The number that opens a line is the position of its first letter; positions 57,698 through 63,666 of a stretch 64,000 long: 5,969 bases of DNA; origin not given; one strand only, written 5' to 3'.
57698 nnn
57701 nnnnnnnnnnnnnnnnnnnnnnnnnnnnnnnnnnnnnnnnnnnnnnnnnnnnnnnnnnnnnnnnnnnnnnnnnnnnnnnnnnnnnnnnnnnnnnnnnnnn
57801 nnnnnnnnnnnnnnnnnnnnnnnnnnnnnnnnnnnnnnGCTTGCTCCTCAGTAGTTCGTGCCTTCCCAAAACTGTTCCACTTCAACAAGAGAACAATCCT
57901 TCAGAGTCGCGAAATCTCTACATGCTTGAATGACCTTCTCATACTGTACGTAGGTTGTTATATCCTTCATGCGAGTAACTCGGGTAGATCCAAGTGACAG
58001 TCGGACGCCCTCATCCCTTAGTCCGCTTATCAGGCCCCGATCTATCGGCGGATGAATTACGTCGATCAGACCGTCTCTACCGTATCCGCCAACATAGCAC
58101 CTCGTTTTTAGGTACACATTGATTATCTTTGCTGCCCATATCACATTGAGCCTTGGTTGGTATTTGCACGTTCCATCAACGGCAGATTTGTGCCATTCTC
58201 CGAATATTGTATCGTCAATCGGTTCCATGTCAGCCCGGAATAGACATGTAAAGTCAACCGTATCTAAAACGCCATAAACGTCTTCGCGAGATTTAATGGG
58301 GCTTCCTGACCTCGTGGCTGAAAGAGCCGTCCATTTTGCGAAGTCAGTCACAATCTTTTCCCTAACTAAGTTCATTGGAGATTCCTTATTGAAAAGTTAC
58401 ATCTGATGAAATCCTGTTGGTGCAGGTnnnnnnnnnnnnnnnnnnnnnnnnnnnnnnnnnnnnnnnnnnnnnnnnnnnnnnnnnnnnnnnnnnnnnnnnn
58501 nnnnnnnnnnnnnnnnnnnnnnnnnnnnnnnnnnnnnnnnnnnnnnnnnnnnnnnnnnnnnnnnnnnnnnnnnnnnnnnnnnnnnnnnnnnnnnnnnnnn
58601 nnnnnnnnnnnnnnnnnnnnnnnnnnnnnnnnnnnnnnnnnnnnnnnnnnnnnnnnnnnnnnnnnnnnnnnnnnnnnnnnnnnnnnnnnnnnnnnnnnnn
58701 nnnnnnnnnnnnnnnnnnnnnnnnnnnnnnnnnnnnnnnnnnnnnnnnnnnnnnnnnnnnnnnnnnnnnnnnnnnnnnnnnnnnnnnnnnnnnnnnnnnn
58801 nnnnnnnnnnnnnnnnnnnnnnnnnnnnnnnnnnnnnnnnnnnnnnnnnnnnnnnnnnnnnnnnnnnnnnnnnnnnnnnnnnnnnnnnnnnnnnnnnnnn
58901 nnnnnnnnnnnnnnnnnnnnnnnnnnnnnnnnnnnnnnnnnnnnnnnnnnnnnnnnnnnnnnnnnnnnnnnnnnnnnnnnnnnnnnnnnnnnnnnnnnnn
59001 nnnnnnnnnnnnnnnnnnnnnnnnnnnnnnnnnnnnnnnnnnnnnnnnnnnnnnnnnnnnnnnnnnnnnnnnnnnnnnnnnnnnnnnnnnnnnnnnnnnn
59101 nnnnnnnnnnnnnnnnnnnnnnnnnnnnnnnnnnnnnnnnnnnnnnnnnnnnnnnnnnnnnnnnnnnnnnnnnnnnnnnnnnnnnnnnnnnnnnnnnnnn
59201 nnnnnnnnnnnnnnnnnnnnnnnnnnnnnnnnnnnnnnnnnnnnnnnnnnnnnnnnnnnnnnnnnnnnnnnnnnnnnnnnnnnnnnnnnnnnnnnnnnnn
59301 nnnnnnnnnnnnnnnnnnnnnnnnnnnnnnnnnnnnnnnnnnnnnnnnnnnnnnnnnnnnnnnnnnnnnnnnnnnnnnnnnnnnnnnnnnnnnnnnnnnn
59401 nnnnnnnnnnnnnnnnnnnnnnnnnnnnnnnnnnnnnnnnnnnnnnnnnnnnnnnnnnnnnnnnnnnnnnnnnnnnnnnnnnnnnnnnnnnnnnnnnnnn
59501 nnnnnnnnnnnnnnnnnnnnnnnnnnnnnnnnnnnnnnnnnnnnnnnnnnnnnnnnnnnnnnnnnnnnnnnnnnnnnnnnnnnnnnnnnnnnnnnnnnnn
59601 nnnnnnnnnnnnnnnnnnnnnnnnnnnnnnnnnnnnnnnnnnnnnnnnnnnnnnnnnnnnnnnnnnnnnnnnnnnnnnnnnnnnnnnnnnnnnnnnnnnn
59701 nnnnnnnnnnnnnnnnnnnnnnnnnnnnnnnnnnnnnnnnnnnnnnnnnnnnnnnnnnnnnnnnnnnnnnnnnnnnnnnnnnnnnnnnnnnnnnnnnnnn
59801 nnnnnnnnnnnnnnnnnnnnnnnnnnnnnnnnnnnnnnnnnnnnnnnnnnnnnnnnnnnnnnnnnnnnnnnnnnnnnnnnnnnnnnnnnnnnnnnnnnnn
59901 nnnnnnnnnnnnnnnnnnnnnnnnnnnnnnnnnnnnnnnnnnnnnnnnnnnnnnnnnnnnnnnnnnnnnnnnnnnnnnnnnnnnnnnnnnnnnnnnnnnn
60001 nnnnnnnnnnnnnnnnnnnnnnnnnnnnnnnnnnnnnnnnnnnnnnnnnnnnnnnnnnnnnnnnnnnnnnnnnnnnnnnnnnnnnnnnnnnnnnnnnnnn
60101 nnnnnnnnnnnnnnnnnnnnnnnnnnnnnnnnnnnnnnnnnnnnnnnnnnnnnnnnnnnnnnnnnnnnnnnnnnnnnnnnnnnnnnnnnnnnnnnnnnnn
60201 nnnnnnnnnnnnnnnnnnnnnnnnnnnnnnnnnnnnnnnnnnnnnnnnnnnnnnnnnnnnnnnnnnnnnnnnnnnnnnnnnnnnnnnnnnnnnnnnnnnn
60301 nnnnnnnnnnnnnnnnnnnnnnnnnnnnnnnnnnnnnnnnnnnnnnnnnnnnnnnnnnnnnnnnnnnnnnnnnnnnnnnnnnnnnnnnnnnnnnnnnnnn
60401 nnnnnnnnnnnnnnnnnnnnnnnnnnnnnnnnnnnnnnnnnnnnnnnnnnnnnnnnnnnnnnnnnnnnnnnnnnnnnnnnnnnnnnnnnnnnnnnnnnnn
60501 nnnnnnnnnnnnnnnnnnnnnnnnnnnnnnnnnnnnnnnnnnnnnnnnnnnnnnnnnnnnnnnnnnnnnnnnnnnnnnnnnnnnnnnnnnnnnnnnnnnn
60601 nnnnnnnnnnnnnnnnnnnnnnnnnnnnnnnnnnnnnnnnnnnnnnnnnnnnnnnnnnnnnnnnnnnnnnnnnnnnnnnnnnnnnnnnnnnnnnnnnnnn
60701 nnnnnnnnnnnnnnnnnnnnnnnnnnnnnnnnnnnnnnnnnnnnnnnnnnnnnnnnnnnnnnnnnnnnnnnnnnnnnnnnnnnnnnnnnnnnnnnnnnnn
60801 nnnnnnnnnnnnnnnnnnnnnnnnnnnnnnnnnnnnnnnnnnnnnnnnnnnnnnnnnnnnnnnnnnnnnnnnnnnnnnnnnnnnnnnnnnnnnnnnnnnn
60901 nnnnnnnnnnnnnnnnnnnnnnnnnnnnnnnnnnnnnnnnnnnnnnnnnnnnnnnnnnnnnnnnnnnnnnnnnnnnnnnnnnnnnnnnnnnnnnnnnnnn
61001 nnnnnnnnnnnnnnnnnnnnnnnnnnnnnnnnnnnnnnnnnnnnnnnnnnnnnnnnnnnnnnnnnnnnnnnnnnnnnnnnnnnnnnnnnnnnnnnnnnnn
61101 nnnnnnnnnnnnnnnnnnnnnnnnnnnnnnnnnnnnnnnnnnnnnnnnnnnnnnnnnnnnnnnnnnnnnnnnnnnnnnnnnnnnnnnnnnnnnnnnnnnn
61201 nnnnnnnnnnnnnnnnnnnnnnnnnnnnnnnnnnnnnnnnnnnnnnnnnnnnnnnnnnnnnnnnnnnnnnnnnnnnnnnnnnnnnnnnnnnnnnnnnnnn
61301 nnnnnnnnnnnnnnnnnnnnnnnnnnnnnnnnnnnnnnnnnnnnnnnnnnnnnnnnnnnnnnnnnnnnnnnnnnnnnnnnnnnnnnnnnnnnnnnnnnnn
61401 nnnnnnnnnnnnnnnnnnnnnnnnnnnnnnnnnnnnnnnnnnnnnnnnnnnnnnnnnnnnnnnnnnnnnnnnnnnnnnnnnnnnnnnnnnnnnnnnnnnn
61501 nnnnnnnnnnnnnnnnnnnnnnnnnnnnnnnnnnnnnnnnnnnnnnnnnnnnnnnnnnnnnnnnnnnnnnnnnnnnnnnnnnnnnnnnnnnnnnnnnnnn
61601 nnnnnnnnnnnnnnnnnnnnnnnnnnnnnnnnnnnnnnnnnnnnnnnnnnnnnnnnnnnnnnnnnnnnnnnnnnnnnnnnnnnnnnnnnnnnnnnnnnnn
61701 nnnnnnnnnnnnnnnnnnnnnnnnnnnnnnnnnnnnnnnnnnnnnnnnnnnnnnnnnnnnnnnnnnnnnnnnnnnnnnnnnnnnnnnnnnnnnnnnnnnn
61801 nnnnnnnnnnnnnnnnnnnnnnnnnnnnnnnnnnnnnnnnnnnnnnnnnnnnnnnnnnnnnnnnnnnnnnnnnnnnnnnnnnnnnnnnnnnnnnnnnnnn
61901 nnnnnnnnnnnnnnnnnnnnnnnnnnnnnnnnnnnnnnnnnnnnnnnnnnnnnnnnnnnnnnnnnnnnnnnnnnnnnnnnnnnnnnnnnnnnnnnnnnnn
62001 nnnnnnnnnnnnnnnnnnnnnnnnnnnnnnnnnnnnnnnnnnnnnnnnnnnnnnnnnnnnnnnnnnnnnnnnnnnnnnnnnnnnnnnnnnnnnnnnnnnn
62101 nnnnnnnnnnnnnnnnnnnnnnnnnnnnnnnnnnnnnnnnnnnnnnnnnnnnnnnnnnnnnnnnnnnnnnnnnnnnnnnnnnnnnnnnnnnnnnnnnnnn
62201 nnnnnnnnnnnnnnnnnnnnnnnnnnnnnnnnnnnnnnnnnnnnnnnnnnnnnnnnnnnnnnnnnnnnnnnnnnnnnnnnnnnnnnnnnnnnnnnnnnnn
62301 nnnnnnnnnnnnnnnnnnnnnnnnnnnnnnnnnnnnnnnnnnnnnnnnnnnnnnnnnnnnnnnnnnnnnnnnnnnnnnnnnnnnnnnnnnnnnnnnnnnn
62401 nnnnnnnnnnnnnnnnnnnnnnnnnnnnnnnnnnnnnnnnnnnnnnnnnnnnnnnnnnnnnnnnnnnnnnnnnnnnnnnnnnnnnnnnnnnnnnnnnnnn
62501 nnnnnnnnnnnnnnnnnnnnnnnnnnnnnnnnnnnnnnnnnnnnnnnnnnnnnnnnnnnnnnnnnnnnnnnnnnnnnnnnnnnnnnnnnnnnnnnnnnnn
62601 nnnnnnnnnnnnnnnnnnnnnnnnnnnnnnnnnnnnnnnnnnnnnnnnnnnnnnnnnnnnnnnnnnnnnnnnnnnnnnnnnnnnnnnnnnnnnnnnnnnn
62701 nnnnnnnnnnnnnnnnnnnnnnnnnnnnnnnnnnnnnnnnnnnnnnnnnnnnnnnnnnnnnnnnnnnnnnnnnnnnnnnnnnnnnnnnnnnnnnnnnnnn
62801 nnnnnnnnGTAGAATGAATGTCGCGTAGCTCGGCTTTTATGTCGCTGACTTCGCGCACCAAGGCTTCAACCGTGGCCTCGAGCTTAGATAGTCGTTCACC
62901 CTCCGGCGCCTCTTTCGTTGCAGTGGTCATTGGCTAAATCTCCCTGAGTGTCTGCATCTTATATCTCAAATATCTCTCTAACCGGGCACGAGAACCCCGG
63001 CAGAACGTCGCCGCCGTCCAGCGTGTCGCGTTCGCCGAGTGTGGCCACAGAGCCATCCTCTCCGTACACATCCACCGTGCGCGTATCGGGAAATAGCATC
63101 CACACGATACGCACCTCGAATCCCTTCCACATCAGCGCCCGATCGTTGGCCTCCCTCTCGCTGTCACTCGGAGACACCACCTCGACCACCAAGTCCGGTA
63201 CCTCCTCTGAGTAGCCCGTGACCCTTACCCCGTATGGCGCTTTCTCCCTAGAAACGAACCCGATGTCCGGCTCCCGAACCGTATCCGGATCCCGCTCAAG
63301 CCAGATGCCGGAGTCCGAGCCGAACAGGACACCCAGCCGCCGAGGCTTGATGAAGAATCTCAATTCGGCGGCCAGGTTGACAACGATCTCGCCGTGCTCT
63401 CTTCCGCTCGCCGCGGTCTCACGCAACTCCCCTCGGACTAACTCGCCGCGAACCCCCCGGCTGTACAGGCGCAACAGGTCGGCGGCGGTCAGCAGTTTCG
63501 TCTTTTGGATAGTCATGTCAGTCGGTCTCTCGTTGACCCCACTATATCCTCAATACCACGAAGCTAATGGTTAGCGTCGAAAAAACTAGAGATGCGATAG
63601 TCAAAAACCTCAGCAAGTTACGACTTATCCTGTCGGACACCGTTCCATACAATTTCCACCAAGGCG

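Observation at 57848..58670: Foreign two-gene cassette (YgiT-type zinc-ribbon + unknown 175-aa protein) inserted between leuC and leuD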

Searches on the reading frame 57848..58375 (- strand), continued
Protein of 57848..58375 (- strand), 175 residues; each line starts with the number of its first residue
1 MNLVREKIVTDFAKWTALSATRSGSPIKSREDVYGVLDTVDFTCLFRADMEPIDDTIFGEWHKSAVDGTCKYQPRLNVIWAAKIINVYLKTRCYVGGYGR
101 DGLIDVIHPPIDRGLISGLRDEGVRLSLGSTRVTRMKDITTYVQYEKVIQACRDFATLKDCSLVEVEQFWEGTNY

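Call 67: get_annotated_region(hit=H5, flank=5000)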
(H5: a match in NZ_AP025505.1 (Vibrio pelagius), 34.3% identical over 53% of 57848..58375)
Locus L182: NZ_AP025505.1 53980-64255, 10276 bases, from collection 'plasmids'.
description: Vibrio pelagius strain ATCC 25916 plasmid pATCC25916, complete sequence
organism: Vibrio pelagius (NCBI taxid 28169)
taxonomy: Bacteria; Pseudomonadota; Gammaproteobacteria; Vibrionales; Vibrionaceae; Vibrio; Vibrio pelagius
host: -; source: -; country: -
typing (MOB-suite, as given by PLSDB): non-mobilizable
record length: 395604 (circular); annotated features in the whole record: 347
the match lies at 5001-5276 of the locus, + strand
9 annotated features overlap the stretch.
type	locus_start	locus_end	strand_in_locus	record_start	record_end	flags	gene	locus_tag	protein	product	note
CDS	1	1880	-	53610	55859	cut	-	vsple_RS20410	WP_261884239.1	hypothetical protein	-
CDS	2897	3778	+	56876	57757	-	-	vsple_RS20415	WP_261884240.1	hypothetical protein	-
CDS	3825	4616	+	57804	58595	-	-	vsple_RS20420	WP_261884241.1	hypothetical protein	-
CDS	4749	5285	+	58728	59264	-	-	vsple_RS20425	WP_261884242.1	hypothetical protein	-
CDS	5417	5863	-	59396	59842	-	-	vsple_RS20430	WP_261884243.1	hypothetical protein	-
CDS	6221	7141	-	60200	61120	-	-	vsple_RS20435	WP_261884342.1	helix-turn-helix domain-containing protein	GO:0006355 - regulation of DNA-templated transcription [Evidence IEA]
CDS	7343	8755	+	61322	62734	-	-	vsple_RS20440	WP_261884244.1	ethanolamine ammonia-lyase subunit EutB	-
CDS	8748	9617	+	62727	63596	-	eutC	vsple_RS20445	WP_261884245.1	ethanolamine ammonia-lyase subunit EutC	GO:0006520 - amino acid metabolic process [Evidence IEA]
CDS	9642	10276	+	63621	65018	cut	eat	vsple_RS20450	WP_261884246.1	ethanolamine permease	GO:0006865 - amino acid transport [Evidence IEA]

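Call 84: search_protein_families(library=pfam, proteins=[P0158, P0161, P0160, P0172, P0200, P0164, P0169, P0265, P0210], max_evalue=0.1)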
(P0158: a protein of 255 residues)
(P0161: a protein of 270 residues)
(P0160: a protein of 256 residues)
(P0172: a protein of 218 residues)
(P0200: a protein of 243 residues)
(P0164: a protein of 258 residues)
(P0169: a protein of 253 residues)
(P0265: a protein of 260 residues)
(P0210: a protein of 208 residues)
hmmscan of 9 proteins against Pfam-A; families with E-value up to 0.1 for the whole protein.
P0158 (255 aa): 1 family
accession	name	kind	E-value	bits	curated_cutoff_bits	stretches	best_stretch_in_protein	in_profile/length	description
PF09720.15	Unstab_antitox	-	3.9e-06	27.2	23.3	1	13-64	2-52/54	Putative addiction module component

P0161 (270 aa): 0 families

P0160 (256 aa): 0 families

P0172 (218 aa): 0 families

P0200 (243 aa): 0 families

P0164 (258 aa): 0 families

P0169 (253 aa): 0 families

P0265 (260 aa): 1 family
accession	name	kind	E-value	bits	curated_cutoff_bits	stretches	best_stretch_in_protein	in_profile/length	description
PF20305.4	pYEATS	-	0.075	13.4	26.9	0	181-208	16-43/73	prokaryotic YEATS domain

P0210 (208 aa): 0 families

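Call 85: find_encoding_contigs(protein=P0004, flank=5000, max_places=3)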
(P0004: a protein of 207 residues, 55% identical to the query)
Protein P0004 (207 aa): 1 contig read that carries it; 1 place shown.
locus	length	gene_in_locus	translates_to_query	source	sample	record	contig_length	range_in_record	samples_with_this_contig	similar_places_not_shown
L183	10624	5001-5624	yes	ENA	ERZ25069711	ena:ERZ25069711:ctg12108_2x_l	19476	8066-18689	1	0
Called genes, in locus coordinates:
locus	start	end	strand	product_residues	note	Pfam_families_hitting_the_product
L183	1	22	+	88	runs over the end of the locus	-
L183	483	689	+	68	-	-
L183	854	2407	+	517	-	PF00682:HMGL-like, PF22617:HCS_D2, PF08502:LeuA_dimer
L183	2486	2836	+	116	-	-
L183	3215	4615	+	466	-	PF00330:Aconitase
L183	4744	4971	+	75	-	-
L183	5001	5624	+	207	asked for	-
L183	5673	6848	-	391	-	PF02746:MR_MLE_N, PF13378:MR_MLE_C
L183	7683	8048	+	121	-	PF22636:FlK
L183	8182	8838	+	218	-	PF05685:Uma2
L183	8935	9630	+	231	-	PF00072:Response_reg, PF00486:Trans_reg_C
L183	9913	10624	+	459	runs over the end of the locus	PF00672:HAMP, PF00989:PAS (weak), PF08448:PAS_4 (weak), PF00512:HisKA, PF02518:HATPase_c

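Call 92: search_dna_similar(query=window:57848-58375:-, collection=phages, mode=protein, max_evalue=0.01, max_rows=10)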
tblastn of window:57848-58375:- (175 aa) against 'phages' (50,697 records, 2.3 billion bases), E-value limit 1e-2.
No match.

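Call 100: search_protein_families(library=pfam, proteins=[L088:2753-3286:+, L088:3288-3887:+, L088:4461-5084:+, L088:5135-5686:+, L088:5807-6463:+, L088:6566-7255:+, L088:7291-7815:+, L088:7899-8441:+, L088:8500-9144:+, L088:1118-2485:-], max_evalue=0.5)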
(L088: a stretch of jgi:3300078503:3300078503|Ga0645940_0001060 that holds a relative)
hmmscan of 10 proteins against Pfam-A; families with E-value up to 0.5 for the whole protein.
L088:2753-3286:+ (177 aa): 0 families

L088:3288-3887:+ (199 aa): 4 families
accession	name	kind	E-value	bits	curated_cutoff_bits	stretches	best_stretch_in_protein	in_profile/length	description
PF10071.14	DUF2310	-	0.00036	20.3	25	1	71-179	111-226/255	Zn-ribbon-containing, possibly nucleic-acid-binding protein (DUF2310)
PF24460.1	DUF7575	-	0.0011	18.7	28.5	1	170-185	2-17/28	Domain of unknown function (DUF7575)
PF05605.18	zf-Di19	-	0.011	16.4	27.5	0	83-105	4-26/54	Drought induced 19 protein (Di19), zinc-binding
PF09538.15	FYDLN_acid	-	0.1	13.8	23.9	0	77-97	22-42/105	Protein of unknown function (FYDLN_acid)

L088:4461-5084:+ (207 aa): 1 family
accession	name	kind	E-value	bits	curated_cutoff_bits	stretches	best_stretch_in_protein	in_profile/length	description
PF05076.18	SUFU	-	4.6e-11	43.3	25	1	113-204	76-172/172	Suppressor of fused protein (SUFU)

L088:5135-5686:+ (183 aa): 1 family
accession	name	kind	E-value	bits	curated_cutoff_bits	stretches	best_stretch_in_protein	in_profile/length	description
PF10043.14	DUF2279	-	0.15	13.2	28.6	1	17-60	1-44/91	Predicted periplasmic lipoprotein (DUF2279)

L088:5807-6463:+ (218 aa): 0 families

L088:6566-7255:+ (229 aa): 0 families

L088:7291-7815:+ (174 aa): 1 family
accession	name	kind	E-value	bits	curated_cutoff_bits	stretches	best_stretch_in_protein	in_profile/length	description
PF20148.4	DUF6531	-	0.014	16.2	24.1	1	27-83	19-71/74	Domain of unknown function (DUF6531)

L088:7899-8441:+ (180 aa): 1 family
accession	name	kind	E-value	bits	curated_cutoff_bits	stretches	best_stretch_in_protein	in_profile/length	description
PF19681.4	DUF6183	-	0.00084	19.1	26.6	1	142-180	322-360/360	Family of unknown function (DUF6183)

L088:8500-9144:+ (214 aa): 0 families

L088:1118-2485:- (455 aa): 0 families

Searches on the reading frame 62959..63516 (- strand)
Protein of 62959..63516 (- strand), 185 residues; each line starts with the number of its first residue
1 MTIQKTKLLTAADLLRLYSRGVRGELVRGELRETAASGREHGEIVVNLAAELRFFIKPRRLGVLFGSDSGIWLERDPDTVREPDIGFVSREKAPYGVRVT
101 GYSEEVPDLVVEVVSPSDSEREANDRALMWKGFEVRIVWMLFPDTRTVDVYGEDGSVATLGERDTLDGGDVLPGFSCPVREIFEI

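Call 99: search_protein_families(library=pfam, proteins=[window:62959-63516:-], max_evalue=0.001)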
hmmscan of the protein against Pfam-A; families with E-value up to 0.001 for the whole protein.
window:62959-63516:- (185 aa): 1 family
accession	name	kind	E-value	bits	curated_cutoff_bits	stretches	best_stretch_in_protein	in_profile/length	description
PF05685.18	Uma2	-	1.1e-27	97.1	27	1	12-179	2-171/172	Putative restriction endonuclease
